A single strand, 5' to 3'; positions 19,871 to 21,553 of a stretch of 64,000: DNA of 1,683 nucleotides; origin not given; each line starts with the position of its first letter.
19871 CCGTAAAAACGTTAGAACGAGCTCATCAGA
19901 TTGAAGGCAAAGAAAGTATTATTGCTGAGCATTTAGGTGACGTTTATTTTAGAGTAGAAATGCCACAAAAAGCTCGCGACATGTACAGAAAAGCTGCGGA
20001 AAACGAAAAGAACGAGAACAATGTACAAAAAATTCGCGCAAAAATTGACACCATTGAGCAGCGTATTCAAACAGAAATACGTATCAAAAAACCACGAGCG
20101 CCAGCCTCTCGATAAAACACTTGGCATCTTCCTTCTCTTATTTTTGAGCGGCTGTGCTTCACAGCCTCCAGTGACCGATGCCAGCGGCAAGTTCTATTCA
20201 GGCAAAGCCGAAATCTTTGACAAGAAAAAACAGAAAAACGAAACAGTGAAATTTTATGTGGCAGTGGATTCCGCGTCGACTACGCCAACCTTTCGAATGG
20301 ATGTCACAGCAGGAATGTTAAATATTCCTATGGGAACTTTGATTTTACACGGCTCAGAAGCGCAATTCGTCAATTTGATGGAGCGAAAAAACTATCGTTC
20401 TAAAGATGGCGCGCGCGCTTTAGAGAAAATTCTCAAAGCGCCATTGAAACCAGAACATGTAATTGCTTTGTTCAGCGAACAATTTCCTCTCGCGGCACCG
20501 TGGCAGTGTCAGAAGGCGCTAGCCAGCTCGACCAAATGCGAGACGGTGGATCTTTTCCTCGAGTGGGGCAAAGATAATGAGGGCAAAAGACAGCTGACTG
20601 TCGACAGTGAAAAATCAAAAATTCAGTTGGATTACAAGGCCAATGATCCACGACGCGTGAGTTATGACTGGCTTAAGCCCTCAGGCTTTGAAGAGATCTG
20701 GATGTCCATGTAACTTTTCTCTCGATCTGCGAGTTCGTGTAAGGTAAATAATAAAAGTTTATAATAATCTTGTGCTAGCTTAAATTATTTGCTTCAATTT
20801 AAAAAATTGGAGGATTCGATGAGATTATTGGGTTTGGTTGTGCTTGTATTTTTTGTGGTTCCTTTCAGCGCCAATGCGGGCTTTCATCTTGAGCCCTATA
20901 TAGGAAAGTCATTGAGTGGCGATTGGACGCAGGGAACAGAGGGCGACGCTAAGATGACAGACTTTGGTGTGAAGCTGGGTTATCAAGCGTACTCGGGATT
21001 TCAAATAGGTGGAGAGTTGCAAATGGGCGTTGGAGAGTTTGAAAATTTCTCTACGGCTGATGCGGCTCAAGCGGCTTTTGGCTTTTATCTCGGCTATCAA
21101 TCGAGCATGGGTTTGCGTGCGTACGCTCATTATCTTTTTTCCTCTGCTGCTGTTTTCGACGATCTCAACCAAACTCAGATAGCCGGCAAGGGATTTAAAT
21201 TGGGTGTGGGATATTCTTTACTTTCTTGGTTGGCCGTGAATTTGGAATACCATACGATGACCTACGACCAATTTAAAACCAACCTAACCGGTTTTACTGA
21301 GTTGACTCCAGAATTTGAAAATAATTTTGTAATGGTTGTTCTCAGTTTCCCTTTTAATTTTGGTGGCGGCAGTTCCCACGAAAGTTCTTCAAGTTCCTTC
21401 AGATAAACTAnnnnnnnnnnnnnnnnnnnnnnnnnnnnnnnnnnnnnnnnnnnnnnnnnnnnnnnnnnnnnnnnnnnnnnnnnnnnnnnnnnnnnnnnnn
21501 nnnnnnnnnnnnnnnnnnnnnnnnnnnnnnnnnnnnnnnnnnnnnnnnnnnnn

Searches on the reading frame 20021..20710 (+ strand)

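Call 64: search_protein_families(library=pfam, proteins=[window:20021-20710:+], max_evalue=0.1)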
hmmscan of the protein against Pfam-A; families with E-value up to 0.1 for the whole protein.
window:20021-20710:+ (230 aa): 1 family
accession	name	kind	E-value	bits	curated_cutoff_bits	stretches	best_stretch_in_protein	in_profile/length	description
PF14440.12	XOO_2897-deam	-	0.059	13.9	27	0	133-190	35-92/101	Xanthomonas XOO_2897-like deaminase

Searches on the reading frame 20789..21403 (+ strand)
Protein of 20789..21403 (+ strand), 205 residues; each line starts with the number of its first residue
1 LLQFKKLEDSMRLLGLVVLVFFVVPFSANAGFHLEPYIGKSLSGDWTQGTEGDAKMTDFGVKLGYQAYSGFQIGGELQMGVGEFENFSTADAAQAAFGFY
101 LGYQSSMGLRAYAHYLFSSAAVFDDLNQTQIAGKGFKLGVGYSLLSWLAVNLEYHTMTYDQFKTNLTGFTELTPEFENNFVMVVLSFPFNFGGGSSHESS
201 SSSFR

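Call 64: search_protein_families(library=pfam, proteins=[window:20789-21403:+], max_evalue=0.1)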
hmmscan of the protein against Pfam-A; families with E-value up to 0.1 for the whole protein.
window:20789-21403:+ (205 aa): 1 family
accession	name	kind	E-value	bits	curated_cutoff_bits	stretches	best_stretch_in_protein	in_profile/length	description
PF13505.12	OMP_b-brl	-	3.1e-06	27.9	28.7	1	16-165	3-165/175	Outer membrane protein beta-barrel domain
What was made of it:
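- On OMP_b-brl (PF13505), for the 205-aa ORF: 27.9 bits against 28.7, E 3e-6 (call 64).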

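Call 75: search_protein_families(library=padloc, proteins=[window:20789-21403:+], max_evalue=0.1)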
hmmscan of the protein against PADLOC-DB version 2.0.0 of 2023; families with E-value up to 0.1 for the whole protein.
window:20789-21403:+ (205 aa): 0 families
